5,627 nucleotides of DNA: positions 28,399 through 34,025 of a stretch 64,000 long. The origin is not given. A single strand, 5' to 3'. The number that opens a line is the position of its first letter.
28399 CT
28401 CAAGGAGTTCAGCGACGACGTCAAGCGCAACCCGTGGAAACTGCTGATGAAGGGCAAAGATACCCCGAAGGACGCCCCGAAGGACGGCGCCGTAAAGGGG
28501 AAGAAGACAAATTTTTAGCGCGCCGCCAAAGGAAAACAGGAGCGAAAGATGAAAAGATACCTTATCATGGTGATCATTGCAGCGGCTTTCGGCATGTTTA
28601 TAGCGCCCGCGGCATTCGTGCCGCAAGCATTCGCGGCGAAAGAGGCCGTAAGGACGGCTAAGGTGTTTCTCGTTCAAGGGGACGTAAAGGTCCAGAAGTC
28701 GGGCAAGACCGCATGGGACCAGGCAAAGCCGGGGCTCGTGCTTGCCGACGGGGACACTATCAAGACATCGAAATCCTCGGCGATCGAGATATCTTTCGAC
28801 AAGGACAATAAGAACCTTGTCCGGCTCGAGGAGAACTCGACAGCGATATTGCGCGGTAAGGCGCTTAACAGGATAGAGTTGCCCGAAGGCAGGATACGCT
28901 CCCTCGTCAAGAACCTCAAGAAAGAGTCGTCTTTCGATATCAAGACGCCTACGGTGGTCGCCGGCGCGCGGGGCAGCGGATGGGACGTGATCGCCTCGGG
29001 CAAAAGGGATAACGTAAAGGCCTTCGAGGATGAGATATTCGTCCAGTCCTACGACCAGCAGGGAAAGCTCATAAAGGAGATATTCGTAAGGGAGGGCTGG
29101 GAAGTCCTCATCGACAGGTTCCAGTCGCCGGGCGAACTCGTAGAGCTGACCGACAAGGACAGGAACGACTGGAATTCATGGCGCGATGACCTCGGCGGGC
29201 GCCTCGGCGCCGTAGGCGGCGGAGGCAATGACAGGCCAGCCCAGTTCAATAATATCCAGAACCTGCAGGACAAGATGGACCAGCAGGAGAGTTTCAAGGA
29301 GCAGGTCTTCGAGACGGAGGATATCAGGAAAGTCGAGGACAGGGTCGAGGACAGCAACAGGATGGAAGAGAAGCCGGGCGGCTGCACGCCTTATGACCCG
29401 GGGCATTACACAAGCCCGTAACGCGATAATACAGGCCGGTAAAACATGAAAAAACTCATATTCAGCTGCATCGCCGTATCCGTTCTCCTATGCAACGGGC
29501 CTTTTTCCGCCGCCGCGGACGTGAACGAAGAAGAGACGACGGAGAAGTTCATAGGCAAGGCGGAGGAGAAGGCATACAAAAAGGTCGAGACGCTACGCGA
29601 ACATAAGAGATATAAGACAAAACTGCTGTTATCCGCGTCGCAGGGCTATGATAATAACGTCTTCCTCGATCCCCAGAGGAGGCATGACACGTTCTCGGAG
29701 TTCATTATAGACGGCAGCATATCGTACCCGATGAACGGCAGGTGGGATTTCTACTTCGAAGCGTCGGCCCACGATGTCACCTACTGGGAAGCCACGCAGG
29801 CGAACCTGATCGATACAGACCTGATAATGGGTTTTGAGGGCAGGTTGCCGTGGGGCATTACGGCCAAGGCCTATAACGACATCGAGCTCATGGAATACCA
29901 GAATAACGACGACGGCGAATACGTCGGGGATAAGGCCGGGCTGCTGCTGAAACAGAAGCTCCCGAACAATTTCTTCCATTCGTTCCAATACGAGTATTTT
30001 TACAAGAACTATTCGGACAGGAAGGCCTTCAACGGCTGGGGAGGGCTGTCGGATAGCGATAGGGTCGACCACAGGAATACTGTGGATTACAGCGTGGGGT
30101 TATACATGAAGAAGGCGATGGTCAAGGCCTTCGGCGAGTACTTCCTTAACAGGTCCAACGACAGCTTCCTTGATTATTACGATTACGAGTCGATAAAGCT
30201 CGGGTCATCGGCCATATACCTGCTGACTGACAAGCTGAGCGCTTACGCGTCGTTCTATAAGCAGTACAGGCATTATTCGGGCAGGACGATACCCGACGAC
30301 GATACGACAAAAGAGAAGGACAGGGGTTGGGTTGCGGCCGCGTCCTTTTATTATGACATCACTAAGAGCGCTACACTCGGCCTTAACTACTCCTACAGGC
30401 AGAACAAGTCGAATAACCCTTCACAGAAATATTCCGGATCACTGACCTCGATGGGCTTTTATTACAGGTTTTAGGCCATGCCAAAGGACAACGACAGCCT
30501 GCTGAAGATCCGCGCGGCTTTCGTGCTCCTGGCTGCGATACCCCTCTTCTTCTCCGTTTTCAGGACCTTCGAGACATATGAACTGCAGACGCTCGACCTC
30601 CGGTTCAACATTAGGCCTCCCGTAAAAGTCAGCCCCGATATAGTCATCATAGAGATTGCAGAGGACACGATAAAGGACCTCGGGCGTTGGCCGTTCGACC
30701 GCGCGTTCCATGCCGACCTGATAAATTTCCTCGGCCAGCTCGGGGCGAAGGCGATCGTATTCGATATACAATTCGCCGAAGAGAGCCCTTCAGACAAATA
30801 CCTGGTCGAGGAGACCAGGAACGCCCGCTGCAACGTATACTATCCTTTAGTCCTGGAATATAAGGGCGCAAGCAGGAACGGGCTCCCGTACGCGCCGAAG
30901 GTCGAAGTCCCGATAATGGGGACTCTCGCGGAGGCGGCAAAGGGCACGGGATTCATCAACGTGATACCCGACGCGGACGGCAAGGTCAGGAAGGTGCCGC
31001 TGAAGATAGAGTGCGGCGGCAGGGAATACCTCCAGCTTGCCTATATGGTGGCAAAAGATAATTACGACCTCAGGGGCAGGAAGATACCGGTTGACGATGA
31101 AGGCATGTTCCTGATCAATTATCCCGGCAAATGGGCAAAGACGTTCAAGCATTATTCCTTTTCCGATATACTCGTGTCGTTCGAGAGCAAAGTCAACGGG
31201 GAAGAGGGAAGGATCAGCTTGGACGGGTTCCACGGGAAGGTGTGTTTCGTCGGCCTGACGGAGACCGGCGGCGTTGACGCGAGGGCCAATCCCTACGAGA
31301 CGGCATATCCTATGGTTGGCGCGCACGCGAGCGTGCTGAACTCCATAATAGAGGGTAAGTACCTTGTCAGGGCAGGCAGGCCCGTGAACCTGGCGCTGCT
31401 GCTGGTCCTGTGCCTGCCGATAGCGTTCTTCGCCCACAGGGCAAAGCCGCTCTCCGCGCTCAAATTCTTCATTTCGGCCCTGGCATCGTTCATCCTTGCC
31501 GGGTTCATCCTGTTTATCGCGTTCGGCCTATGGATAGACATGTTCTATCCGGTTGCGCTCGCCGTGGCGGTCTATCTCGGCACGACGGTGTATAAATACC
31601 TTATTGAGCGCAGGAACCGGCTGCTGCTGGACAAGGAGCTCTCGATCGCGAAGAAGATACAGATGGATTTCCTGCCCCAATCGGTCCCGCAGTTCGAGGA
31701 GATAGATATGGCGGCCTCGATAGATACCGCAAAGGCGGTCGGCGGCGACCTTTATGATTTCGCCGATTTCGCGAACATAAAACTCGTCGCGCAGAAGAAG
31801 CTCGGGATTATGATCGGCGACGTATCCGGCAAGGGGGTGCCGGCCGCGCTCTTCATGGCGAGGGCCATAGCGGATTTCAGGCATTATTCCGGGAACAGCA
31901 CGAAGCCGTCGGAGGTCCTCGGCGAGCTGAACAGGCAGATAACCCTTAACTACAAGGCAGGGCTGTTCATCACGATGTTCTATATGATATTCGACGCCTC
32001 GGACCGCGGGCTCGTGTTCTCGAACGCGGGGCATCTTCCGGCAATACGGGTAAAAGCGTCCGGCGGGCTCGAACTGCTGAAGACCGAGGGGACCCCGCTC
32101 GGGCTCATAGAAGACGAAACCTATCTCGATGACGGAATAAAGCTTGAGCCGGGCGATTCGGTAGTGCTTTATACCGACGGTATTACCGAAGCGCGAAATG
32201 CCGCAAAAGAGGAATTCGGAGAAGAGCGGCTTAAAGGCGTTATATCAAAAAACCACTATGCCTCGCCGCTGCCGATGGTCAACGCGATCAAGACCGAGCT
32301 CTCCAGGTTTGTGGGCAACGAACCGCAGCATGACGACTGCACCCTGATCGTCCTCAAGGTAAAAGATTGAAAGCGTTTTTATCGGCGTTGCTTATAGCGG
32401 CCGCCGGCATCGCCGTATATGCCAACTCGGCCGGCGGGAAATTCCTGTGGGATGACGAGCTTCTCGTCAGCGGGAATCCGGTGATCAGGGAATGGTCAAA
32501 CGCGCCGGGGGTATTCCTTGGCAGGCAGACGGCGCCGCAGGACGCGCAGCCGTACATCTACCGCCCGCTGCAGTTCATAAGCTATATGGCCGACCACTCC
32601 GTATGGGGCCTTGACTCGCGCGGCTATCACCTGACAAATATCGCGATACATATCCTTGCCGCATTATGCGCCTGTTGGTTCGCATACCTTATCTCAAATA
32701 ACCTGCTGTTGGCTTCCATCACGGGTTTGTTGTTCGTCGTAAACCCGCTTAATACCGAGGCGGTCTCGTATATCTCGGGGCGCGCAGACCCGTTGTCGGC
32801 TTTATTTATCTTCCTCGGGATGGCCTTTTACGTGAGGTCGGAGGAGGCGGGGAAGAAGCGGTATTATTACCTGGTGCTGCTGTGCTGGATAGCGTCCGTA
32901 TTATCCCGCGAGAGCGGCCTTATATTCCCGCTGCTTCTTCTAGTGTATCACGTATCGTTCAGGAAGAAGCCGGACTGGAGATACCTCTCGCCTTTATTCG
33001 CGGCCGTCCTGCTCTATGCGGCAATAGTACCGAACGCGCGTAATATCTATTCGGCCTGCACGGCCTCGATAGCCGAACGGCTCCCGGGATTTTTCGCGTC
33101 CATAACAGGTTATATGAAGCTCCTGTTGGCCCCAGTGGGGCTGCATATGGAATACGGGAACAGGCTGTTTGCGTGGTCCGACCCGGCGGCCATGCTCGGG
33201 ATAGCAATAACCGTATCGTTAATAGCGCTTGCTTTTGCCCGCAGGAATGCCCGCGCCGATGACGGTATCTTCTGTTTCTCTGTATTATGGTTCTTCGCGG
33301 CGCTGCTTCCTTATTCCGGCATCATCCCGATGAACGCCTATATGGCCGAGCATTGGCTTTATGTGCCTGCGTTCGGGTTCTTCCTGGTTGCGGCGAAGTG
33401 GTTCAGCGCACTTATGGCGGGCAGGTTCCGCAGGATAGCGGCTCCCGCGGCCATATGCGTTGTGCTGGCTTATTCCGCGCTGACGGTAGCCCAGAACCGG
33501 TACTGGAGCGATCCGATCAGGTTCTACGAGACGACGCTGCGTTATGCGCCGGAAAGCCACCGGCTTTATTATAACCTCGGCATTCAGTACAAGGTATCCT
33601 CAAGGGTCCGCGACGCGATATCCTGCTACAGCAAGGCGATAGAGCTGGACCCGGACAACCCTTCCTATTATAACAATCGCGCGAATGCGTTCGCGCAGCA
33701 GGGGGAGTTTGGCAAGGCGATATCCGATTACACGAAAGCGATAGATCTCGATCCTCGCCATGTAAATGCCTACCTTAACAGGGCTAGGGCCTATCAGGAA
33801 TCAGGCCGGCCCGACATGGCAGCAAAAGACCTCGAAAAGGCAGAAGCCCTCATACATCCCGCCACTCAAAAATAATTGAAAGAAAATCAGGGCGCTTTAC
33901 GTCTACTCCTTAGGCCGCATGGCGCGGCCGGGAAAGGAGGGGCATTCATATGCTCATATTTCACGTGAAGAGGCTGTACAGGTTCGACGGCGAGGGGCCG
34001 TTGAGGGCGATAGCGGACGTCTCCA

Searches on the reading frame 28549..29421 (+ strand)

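Call 6: search_protein_families(library=pfam, proteins=[window:28549-29421:+], max_evalue=0.001)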
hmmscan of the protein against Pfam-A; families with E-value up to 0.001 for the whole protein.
window:28549-29421:+ (290 aa): 1 family
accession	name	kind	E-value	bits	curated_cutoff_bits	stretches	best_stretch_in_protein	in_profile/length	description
PF04773.18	FecR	-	8.6e-10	39.4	24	1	69-160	1-93/97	FecR protein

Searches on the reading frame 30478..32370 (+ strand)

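Call 6: search_protein_families(library=pfam, proteins=[window:30478-32370:+], max_evalue=0.001)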
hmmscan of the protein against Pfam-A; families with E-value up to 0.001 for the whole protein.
window:30478-32370:+ (630 aa): 2 families
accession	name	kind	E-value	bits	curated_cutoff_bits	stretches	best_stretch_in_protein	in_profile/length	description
PF07228.17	SpoIIE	-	3.2e-50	171.2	25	1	440-628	3-191/192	Stage II sporulation protein E (SpoIIE)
PF05226.16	CHASE2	-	4.2e-45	154.8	26.3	1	20-310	6-249/257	CHASE2 domain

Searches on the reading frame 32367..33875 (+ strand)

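Call 6: search_protein_families(library=pfam, proteins=[window:32367-33875:+], max_evalue=0.001)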
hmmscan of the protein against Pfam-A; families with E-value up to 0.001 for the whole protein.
window:32367-33875:+ (502 aa): 13 families
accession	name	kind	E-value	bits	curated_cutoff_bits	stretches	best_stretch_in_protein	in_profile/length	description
PF00515.34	TPR_1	-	1.5e-24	85.2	27.8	2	434-465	3-34/34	Tetratricopeptide repeat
PF07719.23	TPR_2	-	1.6e-20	71.9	27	2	433-465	2-34/34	Tetratricopeptide repeat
PF13431.12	TPR_17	-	9.8e-20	69.6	24.4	2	420-452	1-33/34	Tetratricopeptide repeat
PF13414.12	TPR_11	-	3e-19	68.9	26.8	2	416-446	12-42/42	TPR repeat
PF13432.12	TPR_16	-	6.2e-16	59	32.7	2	405-463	4-62/65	Tetratricopeptide repeat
PF13181.12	TPR_8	-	1.3e-15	56.6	25.7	1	433-465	2-34/34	Tetratricopeptide repeat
PF13424.12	TPR_12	-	2.2e-11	44.2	30.1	2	435-494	6-73/77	Tetratricopeptide repeat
PF13371.12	TPR_9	-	4e-11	43.2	35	1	410-464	7-61/73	Tetratricopeptide repeat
PF14559.12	TPR_19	-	9.4e-10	39.1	25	1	443-487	2-46/68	Tetratricopeptide repeat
PF13428.12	TPR_14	-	1.7e-08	34.8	23.5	0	438-475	7-44/44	Tetratricopeptide repeat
PF12569.14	NatA_aux_su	-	0.00016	21.2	33.3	0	442-495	202-255/515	N-terminal acetyltransferase A, auxiliary subunit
PF13176.12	TPR_7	-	0.00031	21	27.9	0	439-465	6-34/36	Tetratricopeptide repeat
PF13374.12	TPR_10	-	0.00097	19.5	27.5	0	468-492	4-28/42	Tetratricopeptide repeat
